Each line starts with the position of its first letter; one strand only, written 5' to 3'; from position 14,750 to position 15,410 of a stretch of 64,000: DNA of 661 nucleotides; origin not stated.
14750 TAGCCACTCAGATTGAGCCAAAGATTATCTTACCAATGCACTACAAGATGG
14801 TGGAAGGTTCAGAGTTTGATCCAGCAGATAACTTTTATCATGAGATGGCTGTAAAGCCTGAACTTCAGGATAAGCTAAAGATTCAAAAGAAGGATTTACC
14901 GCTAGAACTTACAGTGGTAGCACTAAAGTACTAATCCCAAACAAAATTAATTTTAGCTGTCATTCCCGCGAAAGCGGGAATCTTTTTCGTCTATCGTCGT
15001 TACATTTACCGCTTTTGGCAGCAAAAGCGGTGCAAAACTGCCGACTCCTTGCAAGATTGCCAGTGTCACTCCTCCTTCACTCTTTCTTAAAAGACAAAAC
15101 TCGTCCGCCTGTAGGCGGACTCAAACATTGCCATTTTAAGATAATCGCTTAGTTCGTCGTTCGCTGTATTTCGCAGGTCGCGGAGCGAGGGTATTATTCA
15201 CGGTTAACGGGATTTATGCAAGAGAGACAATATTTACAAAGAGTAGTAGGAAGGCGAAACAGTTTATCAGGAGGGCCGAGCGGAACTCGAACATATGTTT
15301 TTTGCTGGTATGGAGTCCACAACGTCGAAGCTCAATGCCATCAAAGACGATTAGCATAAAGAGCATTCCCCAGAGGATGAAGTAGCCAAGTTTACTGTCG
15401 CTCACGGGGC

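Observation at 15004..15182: Duplicated ~180-bp structured intergenic element (second copy 53016-53197) with compensatory hairpin mutations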

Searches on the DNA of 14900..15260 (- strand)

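Call 9: search_rna_families(source=window, start=14900, end=15260, threshold=evalue, max_evalue=10)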
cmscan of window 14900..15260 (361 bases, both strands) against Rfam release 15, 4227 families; matches with E-value up to 10: 3.
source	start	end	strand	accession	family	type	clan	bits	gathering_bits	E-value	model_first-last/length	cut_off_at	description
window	14939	15007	+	RF02748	FtrB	Gene; sRNA;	-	23.7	66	0.097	1-115/115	no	Francisella sRNA B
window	14943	15013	-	RF02621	BSnc120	Gene; sRNA;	-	14.9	114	2.1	1-88/88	no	Brucella sRNA 120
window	15062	15111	-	RF01309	sR60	Gene; snRNA; snoRNA; CD-box;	CL00132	11.1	50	9.6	1-55/55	no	Small nucleolar RNA sR60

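Call 29: build_rna_model(alignment_id=A5)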
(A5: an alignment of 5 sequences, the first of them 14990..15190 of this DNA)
Model R1 built from alignment A5 (5 sequences, 211 columns); structure: RNAalifold consensus.
model positions 192; base pairs 49; branch points 1; effective number of sequences 1.08; information 0.591 bits per position. Calibrated on 0.2 Mb of random sequence (short: E-values are rough).
structure used (alignment columns):
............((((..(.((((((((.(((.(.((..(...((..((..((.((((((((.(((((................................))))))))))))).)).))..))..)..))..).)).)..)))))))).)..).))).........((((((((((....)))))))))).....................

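Call 30: search_with_rna_model(model_id=R1, sources=[window, L001, L002, L003], max_evalue=10, filters=off)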
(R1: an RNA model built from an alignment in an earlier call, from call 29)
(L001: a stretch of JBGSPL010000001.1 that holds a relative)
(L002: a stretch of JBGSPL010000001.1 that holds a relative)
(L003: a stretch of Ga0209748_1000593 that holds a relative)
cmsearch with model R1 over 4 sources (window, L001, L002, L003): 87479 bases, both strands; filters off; matches with E-value up to 10: 38.
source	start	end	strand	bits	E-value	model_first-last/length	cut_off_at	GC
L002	2392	2583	+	218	7e-51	1-192/192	no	0.45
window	53002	53207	-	213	1.1e-49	1-192/192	no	0.48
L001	568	760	-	211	3.5e-49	1-192/192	no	0.44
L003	1499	1689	-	206.7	3.8e-48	1-192/192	no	0.49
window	14990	15193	-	206.5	4.2e-48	1-192/192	no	0.48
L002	2542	2569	-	13.4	0.1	147-174/192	no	0.46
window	53011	53043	+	13.1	0.12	142-174/192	no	0.42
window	15008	15031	+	12.6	0.16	151-174/192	no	0.54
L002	2442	2490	-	12.2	0.21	51-99/192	no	0.24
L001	1327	1394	-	11.7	0.26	1-192/192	no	0.4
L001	587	610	+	11.5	0.3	151-174/192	no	0.46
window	3888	4015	-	11.5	0.3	1-192/192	no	0.43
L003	1590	1640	+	11.3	0.32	50-100/192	no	0.39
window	36540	36602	-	9.5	0.89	1-192/192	no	0.46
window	39367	39408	-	9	1.2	50-100/192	no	0.36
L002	468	572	-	7.4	2.9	1-192/192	no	0.43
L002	4487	4667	-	7.2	3.2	1-192/192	no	0.54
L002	5567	5634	+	6.7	4.2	1-192/192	no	0.46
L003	1517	1540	+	6.2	5.4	151-174/192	no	0.5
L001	7650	7755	+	5.7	7.3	17-136/192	no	0.54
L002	837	937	-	5.4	8.8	1-192/192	no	0.44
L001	991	1057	-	5.3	8.9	1-192/192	no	0.51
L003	297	310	+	5.3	9.2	156-169/192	no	0.43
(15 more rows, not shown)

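Call 36: search_with_rna_model(model_id=R1, sources=[L007, L008, L009, L010, L011], max_evalue=1)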
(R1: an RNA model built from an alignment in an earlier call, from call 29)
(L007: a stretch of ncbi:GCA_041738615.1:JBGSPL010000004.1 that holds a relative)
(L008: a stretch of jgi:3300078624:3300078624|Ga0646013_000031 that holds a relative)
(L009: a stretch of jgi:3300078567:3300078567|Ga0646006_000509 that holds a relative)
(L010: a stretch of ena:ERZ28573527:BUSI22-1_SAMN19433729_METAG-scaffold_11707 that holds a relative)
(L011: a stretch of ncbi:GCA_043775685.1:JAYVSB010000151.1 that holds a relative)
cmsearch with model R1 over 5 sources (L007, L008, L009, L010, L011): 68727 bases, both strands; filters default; matches with E-value up to 1: 0.
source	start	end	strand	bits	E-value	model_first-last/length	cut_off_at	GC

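Call 51: search_with_rna_model(model_id=R1, sources=[L012, L013, L014], max_evalue=1)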
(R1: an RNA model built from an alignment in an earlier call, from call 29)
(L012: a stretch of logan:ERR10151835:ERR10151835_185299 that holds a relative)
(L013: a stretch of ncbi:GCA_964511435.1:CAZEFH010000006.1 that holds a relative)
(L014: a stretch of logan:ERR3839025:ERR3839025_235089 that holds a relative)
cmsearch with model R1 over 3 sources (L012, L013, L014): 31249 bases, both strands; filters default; matches with E-value up to 1: 0.
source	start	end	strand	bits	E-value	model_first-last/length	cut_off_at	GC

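Call 54: search_with_rna_model(model_id=R1, sources=[L015, L016, L017, L018, L004, L005, L006], max_evalue=1)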
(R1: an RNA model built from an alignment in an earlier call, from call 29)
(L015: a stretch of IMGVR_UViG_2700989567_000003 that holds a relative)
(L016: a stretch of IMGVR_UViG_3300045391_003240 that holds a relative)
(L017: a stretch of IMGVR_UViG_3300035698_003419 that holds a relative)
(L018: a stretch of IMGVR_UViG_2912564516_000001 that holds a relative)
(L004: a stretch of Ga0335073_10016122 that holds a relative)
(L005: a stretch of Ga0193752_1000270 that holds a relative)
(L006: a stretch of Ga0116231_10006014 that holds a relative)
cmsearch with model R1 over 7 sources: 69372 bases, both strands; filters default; matches with E-value up to 1: 0.
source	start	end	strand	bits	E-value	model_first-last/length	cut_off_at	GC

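Call 80: search_with_rna_model(model_id=R1, sources=[L019, L020, L021, L022, L023, L024], max_evalue=1)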
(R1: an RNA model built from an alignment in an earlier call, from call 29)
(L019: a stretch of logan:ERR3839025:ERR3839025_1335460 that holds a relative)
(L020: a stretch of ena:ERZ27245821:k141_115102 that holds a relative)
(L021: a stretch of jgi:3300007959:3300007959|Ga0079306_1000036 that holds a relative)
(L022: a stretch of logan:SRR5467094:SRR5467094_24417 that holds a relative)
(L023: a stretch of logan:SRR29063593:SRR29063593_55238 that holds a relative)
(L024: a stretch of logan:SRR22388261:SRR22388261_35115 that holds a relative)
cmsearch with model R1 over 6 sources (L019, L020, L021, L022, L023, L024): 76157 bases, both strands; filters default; matches with E-value up to 1: 1.
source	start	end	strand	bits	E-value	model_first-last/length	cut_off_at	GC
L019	1465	1534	+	54.8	1e-11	1-69/192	3'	0.44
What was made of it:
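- Tried and rejected: It found none in 20 further loci of relatives, apart from the cut-off copy-B fragment at the end of L019 (calls 36, 51, 54, 80).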
